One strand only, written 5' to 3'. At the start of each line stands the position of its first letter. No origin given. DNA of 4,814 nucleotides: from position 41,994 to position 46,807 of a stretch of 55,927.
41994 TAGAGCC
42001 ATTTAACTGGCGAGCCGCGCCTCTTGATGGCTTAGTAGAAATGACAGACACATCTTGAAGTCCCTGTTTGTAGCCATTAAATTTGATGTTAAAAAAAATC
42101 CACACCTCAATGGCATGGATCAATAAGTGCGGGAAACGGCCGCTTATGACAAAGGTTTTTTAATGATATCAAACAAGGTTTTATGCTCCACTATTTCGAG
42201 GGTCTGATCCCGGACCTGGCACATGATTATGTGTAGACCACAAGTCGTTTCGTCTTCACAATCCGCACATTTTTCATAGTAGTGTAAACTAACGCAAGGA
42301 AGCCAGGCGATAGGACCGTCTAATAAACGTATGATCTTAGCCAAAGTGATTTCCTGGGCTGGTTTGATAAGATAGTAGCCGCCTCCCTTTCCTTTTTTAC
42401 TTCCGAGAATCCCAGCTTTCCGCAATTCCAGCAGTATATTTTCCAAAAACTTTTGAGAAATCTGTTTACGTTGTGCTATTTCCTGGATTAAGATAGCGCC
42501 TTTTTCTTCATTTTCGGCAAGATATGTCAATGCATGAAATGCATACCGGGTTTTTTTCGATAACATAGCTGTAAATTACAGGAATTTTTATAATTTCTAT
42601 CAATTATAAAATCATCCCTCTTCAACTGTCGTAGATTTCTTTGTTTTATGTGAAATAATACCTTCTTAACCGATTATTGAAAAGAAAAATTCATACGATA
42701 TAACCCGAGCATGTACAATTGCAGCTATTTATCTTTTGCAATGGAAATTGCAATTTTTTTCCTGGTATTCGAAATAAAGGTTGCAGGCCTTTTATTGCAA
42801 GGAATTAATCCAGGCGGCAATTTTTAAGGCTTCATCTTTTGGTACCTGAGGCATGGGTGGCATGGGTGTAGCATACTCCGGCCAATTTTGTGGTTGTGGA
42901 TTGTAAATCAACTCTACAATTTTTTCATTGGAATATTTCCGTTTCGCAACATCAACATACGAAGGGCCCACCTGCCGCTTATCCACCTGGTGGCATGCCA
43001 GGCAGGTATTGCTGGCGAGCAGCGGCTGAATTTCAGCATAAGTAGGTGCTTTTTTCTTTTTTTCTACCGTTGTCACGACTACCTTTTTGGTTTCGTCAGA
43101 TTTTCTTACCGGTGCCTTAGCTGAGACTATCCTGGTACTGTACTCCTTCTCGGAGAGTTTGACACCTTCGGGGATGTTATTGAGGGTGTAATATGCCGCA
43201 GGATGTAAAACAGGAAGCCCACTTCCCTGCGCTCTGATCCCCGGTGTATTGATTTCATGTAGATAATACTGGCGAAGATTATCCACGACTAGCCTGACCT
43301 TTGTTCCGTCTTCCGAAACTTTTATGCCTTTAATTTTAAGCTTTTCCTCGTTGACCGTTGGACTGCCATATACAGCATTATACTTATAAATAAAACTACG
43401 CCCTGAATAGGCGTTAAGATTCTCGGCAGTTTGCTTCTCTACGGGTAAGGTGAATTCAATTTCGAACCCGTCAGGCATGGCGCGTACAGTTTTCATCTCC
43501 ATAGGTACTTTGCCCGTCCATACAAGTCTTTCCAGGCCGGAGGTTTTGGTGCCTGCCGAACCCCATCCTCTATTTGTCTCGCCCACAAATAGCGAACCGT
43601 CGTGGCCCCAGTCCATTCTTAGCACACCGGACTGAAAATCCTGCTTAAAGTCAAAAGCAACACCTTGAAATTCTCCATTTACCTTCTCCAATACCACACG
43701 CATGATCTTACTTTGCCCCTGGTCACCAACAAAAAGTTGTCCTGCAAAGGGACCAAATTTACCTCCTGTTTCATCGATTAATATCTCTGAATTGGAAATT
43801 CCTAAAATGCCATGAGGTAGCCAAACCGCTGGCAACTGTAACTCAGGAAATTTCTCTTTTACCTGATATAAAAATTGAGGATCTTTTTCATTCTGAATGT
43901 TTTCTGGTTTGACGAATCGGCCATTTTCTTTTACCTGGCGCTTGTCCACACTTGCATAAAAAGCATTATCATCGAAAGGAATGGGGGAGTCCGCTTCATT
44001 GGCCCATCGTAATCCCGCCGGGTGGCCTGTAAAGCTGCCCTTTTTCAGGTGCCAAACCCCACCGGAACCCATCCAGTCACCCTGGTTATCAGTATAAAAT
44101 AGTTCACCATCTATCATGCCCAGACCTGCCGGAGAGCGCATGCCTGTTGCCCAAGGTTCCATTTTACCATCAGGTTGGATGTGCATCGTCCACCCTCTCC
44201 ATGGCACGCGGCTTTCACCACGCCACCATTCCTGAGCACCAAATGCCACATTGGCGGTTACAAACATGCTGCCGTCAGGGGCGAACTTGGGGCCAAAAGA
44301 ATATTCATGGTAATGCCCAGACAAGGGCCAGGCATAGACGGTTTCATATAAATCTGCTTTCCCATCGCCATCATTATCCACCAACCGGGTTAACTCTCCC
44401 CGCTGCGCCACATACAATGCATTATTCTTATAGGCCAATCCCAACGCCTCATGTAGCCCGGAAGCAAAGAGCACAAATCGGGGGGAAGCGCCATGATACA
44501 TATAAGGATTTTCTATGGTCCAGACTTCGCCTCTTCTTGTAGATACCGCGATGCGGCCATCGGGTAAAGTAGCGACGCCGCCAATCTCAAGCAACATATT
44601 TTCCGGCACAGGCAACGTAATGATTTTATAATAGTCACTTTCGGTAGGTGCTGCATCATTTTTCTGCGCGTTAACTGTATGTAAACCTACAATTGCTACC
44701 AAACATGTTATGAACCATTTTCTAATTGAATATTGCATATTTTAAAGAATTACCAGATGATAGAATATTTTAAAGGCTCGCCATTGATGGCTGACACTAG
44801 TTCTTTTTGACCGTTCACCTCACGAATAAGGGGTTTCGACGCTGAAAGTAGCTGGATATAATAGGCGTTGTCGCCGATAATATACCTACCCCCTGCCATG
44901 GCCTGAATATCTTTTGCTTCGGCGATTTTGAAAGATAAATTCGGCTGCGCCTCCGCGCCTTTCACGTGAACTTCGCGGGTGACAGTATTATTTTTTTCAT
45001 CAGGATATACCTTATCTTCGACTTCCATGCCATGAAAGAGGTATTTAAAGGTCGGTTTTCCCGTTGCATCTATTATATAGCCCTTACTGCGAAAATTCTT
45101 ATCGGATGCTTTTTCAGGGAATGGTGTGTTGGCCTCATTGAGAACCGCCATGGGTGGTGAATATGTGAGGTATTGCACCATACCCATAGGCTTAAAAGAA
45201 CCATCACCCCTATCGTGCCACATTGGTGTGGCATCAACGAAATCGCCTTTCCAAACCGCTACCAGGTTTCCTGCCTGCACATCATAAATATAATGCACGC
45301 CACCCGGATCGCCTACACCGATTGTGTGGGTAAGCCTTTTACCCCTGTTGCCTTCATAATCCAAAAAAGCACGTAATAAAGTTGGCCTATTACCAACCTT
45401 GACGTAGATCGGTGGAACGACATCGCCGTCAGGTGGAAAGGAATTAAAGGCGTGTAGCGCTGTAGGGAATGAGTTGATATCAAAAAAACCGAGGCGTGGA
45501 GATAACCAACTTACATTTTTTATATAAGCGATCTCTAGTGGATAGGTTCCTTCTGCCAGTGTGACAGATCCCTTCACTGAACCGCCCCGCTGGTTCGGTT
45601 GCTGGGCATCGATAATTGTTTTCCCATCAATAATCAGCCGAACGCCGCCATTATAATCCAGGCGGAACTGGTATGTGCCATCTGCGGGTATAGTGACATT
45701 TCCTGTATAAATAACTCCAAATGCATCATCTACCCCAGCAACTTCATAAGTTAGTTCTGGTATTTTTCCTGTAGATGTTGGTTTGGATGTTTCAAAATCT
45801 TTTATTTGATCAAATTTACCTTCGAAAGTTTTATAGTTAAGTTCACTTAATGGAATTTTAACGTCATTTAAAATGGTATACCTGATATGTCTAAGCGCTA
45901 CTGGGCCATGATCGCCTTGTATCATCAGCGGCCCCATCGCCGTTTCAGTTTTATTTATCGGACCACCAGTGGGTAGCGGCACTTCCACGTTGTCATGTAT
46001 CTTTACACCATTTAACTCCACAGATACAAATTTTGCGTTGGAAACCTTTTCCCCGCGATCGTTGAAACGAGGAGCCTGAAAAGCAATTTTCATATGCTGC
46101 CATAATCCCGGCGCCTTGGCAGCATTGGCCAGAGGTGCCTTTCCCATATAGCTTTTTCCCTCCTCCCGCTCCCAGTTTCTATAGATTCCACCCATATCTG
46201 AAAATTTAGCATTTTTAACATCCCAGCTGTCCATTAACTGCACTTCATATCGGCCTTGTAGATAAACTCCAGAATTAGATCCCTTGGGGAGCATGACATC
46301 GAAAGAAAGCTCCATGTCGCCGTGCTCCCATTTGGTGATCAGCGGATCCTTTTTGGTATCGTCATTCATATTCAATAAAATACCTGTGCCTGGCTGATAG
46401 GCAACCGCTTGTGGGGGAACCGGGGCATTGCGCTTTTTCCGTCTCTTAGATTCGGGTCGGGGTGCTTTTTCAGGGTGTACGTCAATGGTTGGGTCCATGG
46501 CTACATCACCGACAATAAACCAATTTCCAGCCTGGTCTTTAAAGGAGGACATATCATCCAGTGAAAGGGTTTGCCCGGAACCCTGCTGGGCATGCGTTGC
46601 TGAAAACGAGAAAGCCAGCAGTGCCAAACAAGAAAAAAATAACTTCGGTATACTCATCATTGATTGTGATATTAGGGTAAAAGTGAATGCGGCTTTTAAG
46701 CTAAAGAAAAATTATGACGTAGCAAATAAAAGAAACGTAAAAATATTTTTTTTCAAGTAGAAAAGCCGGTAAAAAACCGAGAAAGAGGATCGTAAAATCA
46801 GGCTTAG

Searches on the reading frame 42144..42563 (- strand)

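Call 68: search_protein_families(library=pfam, proteins=[window:42144-42563:-], max_evalue=0.00001)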
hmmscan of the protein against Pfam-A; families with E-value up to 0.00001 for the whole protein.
window:42144-42563:- (139 aa): 1 family
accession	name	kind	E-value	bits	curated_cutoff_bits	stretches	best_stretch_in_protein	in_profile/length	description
PF02082.26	Rrf2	-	8.4e-37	126.7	30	1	1-135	1-131/132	Iron-dependent Transcriptional regulator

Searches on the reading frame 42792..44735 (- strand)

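Call 66: search_protein_families(library=pfam, proteins=[window:42792-44735:-], max_evalue=0.00001)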
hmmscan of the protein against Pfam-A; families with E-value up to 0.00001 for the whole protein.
window:42792-44735:- (647 aa): 1 family
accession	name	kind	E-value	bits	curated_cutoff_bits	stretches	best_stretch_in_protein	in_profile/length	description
PF23500.1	DUF7133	-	7.5e-08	32.5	27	1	86-219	75-208/385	Domain of unknown function (DUF7133)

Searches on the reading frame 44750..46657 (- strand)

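Call 66: search_protein_families(library=pfam, proteins=[window:44750-46657:-], max_evalue=0.00001)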
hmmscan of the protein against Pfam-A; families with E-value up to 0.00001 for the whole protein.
window:44750-46657:- (635 aa): 2 families
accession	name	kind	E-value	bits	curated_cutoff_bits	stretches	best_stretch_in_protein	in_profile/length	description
PF06439.18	3keto-disac_hyd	-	3.1e-24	86.5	26.8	1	97-259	36-185/187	3-keto-disaccharide hydrolase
PF07691.17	PA14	-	3.4e-12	46.8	24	1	308-387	41-127/147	PA14 domain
